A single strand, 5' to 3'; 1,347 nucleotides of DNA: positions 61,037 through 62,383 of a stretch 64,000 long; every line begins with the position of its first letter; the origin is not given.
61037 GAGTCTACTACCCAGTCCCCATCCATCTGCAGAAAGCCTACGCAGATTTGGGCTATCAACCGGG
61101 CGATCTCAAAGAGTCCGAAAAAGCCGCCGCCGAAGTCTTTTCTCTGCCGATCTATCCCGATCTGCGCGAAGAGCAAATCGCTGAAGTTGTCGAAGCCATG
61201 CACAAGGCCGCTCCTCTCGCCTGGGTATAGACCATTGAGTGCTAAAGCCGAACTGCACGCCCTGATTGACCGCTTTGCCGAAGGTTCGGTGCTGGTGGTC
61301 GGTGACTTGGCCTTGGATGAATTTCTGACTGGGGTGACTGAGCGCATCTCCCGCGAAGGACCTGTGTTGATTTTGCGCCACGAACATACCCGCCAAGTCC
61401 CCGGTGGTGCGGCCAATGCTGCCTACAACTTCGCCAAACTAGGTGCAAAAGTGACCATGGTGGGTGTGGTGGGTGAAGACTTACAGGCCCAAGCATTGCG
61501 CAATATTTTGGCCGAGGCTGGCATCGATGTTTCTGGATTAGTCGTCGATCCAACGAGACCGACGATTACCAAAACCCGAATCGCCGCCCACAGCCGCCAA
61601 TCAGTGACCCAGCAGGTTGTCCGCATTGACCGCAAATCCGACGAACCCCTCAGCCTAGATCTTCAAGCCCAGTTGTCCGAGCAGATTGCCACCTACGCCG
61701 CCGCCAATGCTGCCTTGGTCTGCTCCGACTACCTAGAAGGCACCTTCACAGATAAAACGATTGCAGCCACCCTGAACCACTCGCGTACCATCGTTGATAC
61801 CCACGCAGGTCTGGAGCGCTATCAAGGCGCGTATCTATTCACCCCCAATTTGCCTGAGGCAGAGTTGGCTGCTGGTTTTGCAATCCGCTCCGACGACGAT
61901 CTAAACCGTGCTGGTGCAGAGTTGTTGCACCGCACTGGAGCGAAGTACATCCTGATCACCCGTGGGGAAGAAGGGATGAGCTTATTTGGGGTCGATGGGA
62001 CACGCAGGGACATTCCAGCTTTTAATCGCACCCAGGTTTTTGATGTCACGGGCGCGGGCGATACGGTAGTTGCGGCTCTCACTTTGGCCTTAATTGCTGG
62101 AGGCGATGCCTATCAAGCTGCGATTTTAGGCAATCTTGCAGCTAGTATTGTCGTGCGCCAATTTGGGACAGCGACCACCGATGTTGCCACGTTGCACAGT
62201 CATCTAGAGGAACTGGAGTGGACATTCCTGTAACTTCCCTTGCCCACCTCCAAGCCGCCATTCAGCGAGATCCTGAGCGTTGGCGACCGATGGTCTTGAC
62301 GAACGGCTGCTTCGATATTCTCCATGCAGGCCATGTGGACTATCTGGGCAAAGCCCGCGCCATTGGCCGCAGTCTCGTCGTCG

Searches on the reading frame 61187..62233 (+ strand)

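Call 77: search_protein_families(library=pfam, proteins=[window:61187-62233:+], max_evalue=0.001)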
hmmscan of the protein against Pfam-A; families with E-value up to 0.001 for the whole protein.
window:61187-62233:+ (348 aa): 2 families
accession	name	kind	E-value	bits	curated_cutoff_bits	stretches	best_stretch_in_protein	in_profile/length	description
PF00294.29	PfkB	-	3e-42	145.4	25.8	1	36-330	5-297/302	pfkB family carbohydrate kinase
PF08543.17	Phos_pyr_kin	-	8.3e-09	35.6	27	1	215-311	120-220/246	Phosphomethylpyrimidine kinase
